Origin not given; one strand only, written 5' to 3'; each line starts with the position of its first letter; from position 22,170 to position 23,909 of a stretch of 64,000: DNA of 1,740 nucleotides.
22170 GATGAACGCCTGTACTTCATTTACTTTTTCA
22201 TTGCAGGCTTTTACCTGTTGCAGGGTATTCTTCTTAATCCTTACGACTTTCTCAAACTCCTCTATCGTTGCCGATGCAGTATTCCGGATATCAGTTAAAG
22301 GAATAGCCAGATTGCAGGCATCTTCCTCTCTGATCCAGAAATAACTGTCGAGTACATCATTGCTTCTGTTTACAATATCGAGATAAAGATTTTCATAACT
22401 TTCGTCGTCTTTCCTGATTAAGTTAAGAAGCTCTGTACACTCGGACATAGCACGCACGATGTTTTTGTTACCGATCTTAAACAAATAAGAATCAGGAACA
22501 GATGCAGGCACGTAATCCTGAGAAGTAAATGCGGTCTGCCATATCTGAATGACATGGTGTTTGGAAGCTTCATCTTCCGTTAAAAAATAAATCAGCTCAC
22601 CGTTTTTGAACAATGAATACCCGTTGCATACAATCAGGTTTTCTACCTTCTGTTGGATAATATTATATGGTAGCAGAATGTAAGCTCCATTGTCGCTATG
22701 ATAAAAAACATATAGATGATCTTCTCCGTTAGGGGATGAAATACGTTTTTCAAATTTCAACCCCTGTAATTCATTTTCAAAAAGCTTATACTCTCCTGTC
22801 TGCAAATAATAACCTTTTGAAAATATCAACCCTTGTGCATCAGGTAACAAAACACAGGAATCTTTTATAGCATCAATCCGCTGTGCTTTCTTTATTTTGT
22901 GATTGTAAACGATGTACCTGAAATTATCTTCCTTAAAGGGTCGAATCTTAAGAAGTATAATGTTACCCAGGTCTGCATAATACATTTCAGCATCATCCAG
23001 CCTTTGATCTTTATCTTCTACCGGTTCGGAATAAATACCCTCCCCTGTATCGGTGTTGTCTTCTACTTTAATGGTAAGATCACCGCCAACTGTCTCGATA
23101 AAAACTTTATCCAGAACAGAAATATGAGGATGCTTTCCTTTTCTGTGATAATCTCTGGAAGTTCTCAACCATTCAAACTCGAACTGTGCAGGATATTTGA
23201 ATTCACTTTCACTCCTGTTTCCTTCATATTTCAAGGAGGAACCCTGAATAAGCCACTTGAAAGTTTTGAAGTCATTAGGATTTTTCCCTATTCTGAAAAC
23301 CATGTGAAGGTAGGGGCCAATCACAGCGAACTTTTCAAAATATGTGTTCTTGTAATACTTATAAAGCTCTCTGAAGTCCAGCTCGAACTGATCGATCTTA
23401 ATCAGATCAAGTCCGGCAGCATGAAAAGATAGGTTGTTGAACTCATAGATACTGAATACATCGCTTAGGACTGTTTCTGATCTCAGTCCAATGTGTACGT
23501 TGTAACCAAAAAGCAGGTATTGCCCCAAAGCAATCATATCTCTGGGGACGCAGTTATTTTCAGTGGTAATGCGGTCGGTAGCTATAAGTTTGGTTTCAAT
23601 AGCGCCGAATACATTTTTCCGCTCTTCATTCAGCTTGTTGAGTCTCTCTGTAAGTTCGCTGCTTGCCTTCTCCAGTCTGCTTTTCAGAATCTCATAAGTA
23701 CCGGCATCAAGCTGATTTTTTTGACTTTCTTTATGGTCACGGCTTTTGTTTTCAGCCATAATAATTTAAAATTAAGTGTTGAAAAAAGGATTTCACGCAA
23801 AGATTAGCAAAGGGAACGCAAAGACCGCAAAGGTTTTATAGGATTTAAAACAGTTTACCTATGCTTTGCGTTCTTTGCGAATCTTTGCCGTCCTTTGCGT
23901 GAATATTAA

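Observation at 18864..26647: NfeD - flotillin - giant coiled-coil AAA+ ATPase operon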

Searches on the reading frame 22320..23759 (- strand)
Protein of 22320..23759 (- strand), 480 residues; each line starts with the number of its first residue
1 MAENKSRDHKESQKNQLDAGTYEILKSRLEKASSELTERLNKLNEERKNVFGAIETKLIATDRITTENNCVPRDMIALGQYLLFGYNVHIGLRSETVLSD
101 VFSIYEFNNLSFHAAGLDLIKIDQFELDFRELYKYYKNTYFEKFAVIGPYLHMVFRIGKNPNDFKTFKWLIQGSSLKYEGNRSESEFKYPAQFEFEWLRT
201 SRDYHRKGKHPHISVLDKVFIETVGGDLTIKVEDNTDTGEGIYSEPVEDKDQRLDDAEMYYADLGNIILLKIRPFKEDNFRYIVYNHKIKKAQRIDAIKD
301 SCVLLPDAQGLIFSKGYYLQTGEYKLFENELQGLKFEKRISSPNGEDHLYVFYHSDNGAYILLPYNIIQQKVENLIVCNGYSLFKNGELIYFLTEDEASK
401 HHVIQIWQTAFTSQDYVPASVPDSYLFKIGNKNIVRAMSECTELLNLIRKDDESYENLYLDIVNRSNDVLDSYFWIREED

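Call 39: predict_structure(alignment_id=A2)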
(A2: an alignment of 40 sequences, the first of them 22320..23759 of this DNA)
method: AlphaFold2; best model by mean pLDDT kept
length: 480 residues; sequences in the alignment: 40
mean_pLDDT: 83.9   pTM: 0.83
mean pLDDT of the five models: 83.9, 83.1, 82.5, 77.3, 75.6
residues with pLDDT >= 90: 177; 70-90: 259; 50-70: 27; < 50: 17
segments of 3 or more residues with pLDDT < 50: 1-17
pLDDT, mean of each block of 10 residues (from residue 1): 31 46 79 91 91 88 88 90 86 77 90 90 92 87 90 88 88 88 73 90 79 85 79 66 82 82 92 88 89 90 90 92 85 88 88 88 92 88 89 85 92 80 87 91 84 63 87 82
secondary structure, 60 per line:
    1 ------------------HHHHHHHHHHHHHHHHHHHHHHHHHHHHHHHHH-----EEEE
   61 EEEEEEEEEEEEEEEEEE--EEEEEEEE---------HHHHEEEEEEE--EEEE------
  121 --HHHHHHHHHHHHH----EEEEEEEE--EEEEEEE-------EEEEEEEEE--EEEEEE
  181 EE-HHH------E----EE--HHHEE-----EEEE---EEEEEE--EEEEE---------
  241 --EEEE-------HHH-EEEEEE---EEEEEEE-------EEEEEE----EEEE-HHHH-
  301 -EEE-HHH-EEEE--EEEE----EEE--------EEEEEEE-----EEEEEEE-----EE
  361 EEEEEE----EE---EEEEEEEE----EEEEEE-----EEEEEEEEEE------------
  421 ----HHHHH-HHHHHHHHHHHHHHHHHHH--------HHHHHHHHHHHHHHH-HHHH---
elements in order: H19-51 E57-78 E81-88 H98-101 E102-108 E111-114 H123-135 E140-147 E150-156 E164-172 E175-182 E212-215 E219-224 E227-231 E243-246 E258-263 E267-273 E281-286 E291-294 H296-299 E302-304 E310-313 E316-319 E324-326 E335-341 E347-353 E359-366 E376-383 E388-393 E399-408 H425-429 H431-449 H458-472 H474-477
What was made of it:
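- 22338..23657 (-): N-terminal beta-propeller domain (Pfam DUF3686, aa 35-474), preceded by a long helix (aa 19-51). The AlphaFold model has pLDDT 83.9 and pTM 0.83, with about 26 strands (call 39).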

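Call 61: search_protein_representatives(protein=window:22320-23759:-)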
Query: 480 residues. Proteins with E-value up to 0.001 (for the whole library): 724; up to 1e-10: 542; up to 1e-30: 251. The best 150 are listed.
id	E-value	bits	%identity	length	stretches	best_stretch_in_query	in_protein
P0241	1.5e-185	634.0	58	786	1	14-479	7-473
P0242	1.6e-179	614.1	56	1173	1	8-478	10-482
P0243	2.8e-174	596.9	57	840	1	16-478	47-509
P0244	1.1e-166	571.8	53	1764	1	16-478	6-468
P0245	2.3e-166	570.8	55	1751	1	16-477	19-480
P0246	7.6e-161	552.6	51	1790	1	11-477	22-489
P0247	7.3e-159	546.0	51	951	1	16-479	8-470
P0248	1.3e-157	542.0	53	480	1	16-458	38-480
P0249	2.5e-156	537.7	50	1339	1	17-478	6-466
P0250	3.5e-154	530.6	49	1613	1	16-478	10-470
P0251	9.6e-151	519.3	52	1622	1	17-479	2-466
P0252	6.5e-150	516.5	51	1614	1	16-478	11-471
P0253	3.6e-149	514.1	48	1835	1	3-480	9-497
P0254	6.6e-148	509.9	46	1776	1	16-480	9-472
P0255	1.1e-146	505.9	50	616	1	14-477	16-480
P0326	1.2e-95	337.6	34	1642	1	11-479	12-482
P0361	4.8e-71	256.5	33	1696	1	9-477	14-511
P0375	3.6e-64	233.8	31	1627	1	15-478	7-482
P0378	3.7e-62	227.2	29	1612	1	16-479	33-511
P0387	5.7e-59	216.7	27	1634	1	16-479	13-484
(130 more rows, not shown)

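Call 62: find_encoding_contigs(protein=P0387, flank=8000, max_places=3)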
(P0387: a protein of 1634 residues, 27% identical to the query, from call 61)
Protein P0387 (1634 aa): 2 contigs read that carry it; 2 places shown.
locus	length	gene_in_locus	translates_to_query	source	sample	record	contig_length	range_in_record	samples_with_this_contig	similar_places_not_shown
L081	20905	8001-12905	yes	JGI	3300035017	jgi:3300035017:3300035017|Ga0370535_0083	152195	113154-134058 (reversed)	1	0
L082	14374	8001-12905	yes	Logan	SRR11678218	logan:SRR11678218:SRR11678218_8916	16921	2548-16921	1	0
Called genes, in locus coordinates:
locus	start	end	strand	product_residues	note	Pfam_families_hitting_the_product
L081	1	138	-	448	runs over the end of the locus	PF01595:CNNM, PF00571:CBS (weak), PF03471:CorC_HlyC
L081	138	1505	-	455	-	PF01595:CNNM, PF00571:CBS, PF03471:CorC_HlyC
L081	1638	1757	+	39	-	PF00255:GSHPx (weak)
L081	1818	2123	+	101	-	PF00255:GSHPx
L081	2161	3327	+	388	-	PF04107:GCS2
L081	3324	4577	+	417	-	PF01546:Peptidase_M20, PF07687:M20_dimer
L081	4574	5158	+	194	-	PF04752:ChaC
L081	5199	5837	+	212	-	-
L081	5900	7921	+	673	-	PF01145:Band_7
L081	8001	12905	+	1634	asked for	PF12458:DUF3686, PF25472:DUF7902, PF13401:AAA_22 (faint)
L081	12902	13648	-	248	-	PF04012:PspA_IM30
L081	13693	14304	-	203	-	PF01121:CoaE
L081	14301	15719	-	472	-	-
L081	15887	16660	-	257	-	PF02353:CMAS, PF13489:Methyltransf_23, PF13847:Methyltransf_31, PF08241:Methyltransf_11, PF08242:Methyltransf_12, PF13649:Methyltransf_25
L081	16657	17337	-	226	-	PF01243:PNPOx_N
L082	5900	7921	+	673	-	PF01145:Band_7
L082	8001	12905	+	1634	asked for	PF12458:DUF3686, PF25472:DUF7902, PF13401:AAA_22 (faint)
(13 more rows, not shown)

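Call 63: find_encoding_contigs(protein=P0378, flank=8000, max_places=3)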
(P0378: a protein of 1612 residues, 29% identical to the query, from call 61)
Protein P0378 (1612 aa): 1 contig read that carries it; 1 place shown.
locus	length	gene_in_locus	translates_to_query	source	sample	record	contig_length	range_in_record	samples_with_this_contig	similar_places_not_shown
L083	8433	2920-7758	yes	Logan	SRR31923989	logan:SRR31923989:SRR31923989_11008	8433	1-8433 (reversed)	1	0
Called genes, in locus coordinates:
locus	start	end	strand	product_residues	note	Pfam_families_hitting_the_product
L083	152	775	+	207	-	-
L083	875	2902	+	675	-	-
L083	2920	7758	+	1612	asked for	PF12458:DUF3686, PF25472:DUF7902, PF00004:AAA (faint), PF07728:AAA_5 (weak)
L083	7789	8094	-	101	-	PF00717:Peptidase_S24, PF10502:Peptidase_S26 (faint)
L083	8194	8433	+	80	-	?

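Call 64: find_encoding_contigs(protein=P0375, flank=7000, max_places=2)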
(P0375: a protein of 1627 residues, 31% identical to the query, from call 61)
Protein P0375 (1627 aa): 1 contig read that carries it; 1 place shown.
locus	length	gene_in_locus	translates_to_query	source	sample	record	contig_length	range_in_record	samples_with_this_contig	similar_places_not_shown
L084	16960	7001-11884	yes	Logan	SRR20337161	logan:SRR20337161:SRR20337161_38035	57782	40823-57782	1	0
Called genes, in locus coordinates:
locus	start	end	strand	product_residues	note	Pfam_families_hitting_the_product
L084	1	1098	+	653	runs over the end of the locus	PF06480:FtsH_ext, PF00004:AAA, PF17862:AAA_lid_3, PF01434:Peptidase_M41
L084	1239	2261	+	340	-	-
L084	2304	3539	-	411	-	PF01743:PolyA_pol, PF12627:PolyA_pol_RNAbd (weak)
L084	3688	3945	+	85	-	-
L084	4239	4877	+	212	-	-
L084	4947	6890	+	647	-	-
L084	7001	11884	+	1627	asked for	PF12458:DUF3686, PF25472:DUF7902, PF13401:AAA_22 (faint), PF00004:AAA (weak)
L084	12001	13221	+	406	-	PF05816:TelA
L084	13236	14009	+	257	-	-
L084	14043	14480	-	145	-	-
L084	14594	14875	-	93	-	-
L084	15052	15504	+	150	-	-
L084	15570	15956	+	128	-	-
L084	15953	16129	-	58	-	-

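Call 65: find_encoding_contigs(protein=P0361, flank=7000, max_places=2)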
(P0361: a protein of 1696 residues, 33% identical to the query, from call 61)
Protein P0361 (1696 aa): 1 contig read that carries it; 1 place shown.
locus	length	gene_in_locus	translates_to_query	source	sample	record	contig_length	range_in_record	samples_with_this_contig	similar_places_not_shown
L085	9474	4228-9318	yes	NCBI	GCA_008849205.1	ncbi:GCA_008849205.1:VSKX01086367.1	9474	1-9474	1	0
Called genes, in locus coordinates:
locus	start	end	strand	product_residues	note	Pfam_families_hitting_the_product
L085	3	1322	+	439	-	?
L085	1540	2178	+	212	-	-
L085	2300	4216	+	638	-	-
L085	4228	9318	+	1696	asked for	PF07728:AAA_5 (faint), PF12458:DUF3686, PF25472:DUF7902, PF00004:AAA (weak)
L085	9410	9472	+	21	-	?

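Call 66: find_encoding_contigs(protein=P0326, flank=7000, max_places=2)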
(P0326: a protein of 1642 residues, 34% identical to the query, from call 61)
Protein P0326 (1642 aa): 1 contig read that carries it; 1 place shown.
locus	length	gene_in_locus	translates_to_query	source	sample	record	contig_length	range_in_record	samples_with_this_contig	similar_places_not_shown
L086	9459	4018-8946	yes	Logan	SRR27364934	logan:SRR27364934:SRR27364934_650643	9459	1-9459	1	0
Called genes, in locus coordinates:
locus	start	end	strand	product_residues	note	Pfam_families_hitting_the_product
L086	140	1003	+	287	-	-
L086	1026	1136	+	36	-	-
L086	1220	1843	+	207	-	-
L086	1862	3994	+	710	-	-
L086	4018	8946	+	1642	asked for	PF12458:DUF3686, PF25472:DUF7902, PF00004:AAA (faint)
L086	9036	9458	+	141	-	?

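Call 89: search_dna_similar(query=window:22320-23759:-, collection=plasmids, mode=protein, max_rows=10)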
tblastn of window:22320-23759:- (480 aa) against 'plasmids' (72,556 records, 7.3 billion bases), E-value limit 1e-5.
Records with a match: 13; places in all: 13; records where one place covers at least 80% of the query: 13.
Best place of each record, by identity: <60% 13.
By first word of the organism name: Streptomyces 3; Proteus 2; Deinococcus 2; Hymenobacter 1; Nonomuraea 1; Pseudomonas 1; Vibrio 1; Photobacterium 1; Halomonas 1.
By predicted mobility (MOB-suite, as given by PLSDB): non-mobilizable 10; mobilizable 3.
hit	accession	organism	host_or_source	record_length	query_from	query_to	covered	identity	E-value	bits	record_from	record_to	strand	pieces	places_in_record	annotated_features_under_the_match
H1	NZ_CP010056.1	Hymenobacter sp. DG25B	single cell,soil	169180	13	478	97%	59.4%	0e+0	610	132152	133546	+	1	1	DNA repair ATPase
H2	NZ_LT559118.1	Nonomuraea gerenzanensis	-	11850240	16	478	96%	43.2%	7e-130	422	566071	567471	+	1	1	none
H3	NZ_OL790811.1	Proteus mirabilis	-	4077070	19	479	96%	40.6%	9e-113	373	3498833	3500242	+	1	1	none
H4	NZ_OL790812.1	Proteus mirabilis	-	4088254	19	479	96%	40.6%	9e-113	373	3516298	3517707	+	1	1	none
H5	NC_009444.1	Pseudomonas fluorescens SBW25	-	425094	18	476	96%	39.4%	4e-108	359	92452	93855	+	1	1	DNA repair ATPase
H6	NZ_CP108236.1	Streptomyces sp. NBC_00080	-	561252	10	480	98%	37.1%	2e-103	346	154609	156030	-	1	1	DNA repair ATPase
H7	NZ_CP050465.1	Vibrio campbellii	single cell,seawater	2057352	12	476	97%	37.1%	1e-97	329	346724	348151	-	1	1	none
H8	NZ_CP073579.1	Photobacterium sp. GJ3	-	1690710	12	476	97%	36.9%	1e-97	329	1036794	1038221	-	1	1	record has no annotation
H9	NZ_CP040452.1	Halomonas sp. PA16-9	-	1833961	6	480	99%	35.9%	7e-106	353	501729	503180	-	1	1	none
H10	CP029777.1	Deinococcus actinosclerus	mixed culture,wastewater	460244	19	479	96%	35.3%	5e-99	333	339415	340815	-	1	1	DNA repair protein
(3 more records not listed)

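Call 90: search_dna_similar(query=window:22320-23759:-, collection=phages, mode=protein, max_rows=10)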
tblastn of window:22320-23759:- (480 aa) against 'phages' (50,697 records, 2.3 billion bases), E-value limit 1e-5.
No match.
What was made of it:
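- No copies are found in 50,697 phage records (call 90).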

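Call 91: get_annotated_region(hit=H5, flank=9000)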
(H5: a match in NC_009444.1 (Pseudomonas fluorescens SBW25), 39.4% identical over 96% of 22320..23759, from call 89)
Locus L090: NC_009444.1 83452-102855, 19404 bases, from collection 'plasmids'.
description: Pseudomonas fluorescens SBW25 plasmid pQBR103, complete sequence
organism: Pseudomonas fluorescens SBW25 (NCBI taxid 216595)
taxonomy: Bacteria; Pseudomonadota; Gammaproteobacteria; Pseudomonadales; Pseudomonadaceae; Pseudomonas; Pseudomonas fluorescens; Pseudomonas fluorescens SBW25
host: -; source: -; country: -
typing (MOB-suite, as given by PLSDB): non-mobilizable; replicon rep_cluster_1081; mating-pair formation MPF_I
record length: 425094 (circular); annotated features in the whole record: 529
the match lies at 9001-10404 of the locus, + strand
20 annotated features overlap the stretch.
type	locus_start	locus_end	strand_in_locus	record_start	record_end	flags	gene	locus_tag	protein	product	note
CDS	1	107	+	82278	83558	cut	-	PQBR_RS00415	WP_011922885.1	site-specific DNA-methyltransferase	GO:0006306 - DNA methylation [Evidence IEA]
CDS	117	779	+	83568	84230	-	-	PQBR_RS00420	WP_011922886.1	hypothetical protein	-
CDS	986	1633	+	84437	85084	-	-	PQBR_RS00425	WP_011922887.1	YjfI family protein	-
CDS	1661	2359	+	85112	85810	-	-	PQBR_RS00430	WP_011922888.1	PspA/IM30 family protein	-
CDS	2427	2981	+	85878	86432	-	-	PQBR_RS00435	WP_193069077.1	rhomboid family intramembrane serine protease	-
CDS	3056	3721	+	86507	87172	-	-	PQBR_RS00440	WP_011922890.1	DUF2491 family protein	-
CDS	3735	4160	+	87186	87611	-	-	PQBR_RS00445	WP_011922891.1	DUF350 domain-containing protein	-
CDS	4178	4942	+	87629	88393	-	-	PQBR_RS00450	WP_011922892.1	DUF1190 domain-containing protein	-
CDS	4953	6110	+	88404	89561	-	-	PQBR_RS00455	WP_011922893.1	glutathionylspermidine synthase family protein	-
CDS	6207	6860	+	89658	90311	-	-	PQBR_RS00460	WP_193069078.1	hypothetical protein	-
CDS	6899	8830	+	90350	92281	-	-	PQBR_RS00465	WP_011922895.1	SPFH domain-containing protein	-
CDS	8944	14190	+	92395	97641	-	-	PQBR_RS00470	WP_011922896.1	DNA repair ATPase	-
CDS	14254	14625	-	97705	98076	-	-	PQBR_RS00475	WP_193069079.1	histone-like nucleoid-structuring protein, MvaT/MvaU family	GO:0071824 - protein-DNA complex organization [Evidence IEA]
CDS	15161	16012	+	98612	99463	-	-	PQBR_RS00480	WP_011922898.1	hypothetical protein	-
CDS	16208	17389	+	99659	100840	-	-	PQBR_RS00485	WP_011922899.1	C2H2-type zinc finger protein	-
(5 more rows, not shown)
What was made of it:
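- It is part of the yjfI-yjfJ(pspA) cluster on pQBR103 (call 91).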

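Call 92: get_annotated_region(hit=H3, flank=9000)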
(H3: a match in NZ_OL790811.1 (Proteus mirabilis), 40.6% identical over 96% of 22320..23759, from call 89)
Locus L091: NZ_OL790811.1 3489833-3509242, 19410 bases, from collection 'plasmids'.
description: Proteus mirabilis strain H63 plasmid unnamed, complete sequence
organism: Proteus mirabilis (NCBI taxid 584)
taxonomy: Bacteria; Pseudomonadota; Gammaproteobacteria; Enterobacterales; Morganellaceae; Proteus; Proteus mirabilis
host: -; source: -; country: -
typing (MOB-suite, as given by PLSDB): mobilizable; relaxase MOBP
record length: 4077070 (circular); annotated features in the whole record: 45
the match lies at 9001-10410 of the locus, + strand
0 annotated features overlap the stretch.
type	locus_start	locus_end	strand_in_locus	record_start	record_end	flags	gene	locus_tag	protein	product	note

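Call 102: find_homologous_proteins(query=L090:8944-14187:+, max_evalue=1e-20)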
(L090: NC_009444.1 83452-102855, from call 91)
Query L090:8944-14187:+ (1748 aa): 5870 proteins with E <= 1e-20 among 8000 candidates; the best 120 are listed.
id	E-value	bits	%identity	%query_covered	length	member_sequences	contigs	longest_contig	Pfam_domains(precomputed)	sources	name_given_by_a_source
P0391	0.0e+0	3708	95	100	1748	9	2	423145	PF12458.14,PF00004.36,PF25472.2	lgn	-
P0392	0.0e+0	2821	75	94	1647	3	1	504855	PF12458.14,PF00004.36,PF25472.2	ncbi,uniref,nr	ncbi:DNA repair ATPase [Pseudomonas typographi]|uniref:DNA repair ATPase n=1 Tax=Pseudomonas typogra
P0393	0.0e+0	2488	64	99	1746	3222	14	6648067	PF12458.14,PF00004.36,PF07728.21,PF25472.2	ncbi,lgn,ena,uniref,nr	ncbi:DNA repair ATPase [Pseudomonas aeruginosa]|uniref:DNA repair ATPase n=1 Tax=Pseudomonas aerugin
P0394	0.0e+0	2487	64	99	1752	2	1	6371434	PF12458.14,PF00004.36,PF13401.13,PF07728.21,PF25472.2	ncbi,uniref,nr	ncbi:DNA repair ATPase [Pseudomonas sp. LPB0260]|uniref:DNA repair ATPase n=1 Tax=Pseudomonas sp. LP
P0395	0.0e+0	2484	64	99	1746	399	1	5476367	PF12458.14,PF00004.36,PF07728.21,PF25472.2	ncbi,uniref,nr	ncbi:DNA repair ATPase [Pseudomonas sihuiensis]|uniref:AAA domain (Dynein-related subfamily) n=1 Tax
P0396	0.0e+0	2483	64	99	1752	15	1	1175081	PF12458.14,PF00004.36,PF07728.21,PF25472.2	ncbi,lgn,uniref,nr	ncbi:DNA repair ATPase [Pseudomonas sp. PDM16]|uniref:DNA repair ATPase n=1 Tax=Pseudomonas sp. PDM1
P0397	0.0e+0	2482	64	99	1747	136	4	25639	PF12458.14,PF07728.21,PF25472.2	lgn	-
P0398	0.0e+0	2480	64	99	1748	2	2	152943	PF12458.14,PF00004.36,PF07728.21,PF25472.2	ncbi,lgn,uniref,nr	ncbi:DNA repair ATPase [Pseudomonas indica]|uniref:DNA repair ATPase n=1 Tax=Pseudomonas indica TaxI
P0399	0.0e+0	2476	64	99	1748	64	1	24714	PF12458.14,PF00004.36,PF07728.21,PF25472.2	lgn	-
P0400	0.0e+0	2476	64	99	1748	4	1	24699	PF12458.14,PF00004.36,PF07728.21,PF25472.2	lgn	-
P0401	0.0e+0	2471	64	100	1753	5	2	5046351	PF12458.14,PF00004.36,PF07728.21,PF25472.2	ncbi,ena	ncbi:DNA repair ATPase [Aquipseudomonas campi]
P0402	0.0e+0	2467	64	100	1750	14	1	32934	PF12458.14,PF00004.36,PF07728.21,PF25472.2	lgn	-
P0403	0.0e+0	2461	64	100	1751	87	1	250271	PF12458.14,PF00004.36,PF07728.21,PF25472.2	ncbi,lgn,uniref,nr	ncbi:DNA repair ATPase [Pseudomonas sp.]|uniref:DNA repair ATPase n=1 Tax=Pseudomonas sp. TaxID=306 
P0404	0.0e+0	2461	64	99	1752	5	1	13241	PF12458.14,PF00004.36,PF07728.21,PF25472.2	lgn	-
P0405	0.0e+0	2460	64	99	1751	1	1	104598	PF12458.14,PF00004.36,PF07728.21,PF25472.2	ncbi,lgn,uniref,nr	ncbi:DNA repair ATPase [Zestomonas carbonaria]|uniref:DNA repair protein n=1 Tax=Zestomonas carbonar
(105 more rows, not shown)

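Call 103: find_encoding_contigs(protein=P0393, flank=8000, max_places=1)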
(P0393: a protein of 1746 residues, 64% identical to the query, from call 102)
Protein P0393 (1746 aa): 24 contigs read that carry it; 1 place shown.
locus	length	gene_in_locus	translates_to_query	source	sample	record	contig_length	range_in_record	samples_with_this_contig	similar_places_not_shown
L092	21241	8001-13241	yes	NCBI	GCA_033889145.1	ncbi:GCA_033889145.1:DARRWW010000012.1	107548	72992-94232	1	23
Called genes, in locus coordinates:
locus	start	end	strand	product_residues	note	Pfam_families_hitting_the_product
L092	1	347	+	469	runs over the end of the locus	PF14821:Thr_synth_N, PF00291:PALP, PF24857:THR4_C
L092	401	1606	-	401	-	PF07224:Chlorophyllase (weak), PF12740:PETase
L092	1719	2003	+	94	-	PF12021:DUF3509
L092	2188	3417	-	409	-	PF02515:CoA_transf_3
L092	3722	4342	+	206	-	PF09938:DUF2170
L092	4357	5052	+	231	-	PF04012:PspA_IM30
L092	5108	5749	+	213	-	-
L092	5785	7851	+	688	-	-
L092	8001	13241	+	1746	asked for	PF12458:DUF3686, PF25472:DUF7902, PF00004:AAA (faint), PF07728:AAA_5 (faint)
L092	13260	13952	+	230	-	PF07894:SACK1 (faint), PF13091:PLDc_2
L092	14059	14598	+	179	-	PF07152:YaeQ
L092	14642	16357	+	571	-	PF01368:DHH, PF02272:DHHA1, PF17768:RecJ_OB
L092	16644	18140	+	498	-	PF07504:FTP (weak), PF03413:PepSY, PF01447:Peptidase_M4, PF02868:Peptidase_M4_C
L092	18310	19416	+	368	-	PF00724:Oxidored_FMN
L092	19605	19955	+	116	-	-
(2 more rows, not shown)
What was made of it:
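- Closest known: Pseudomonas aeruginosa bacABCDEF. Different: The Pseudomonas operon starts with YjfI (DUF2170) and PspA and ends with a PLD-family gene (call 103).
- A PLD-family gene follows the ATPase in P. aeruginosa (call 103).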
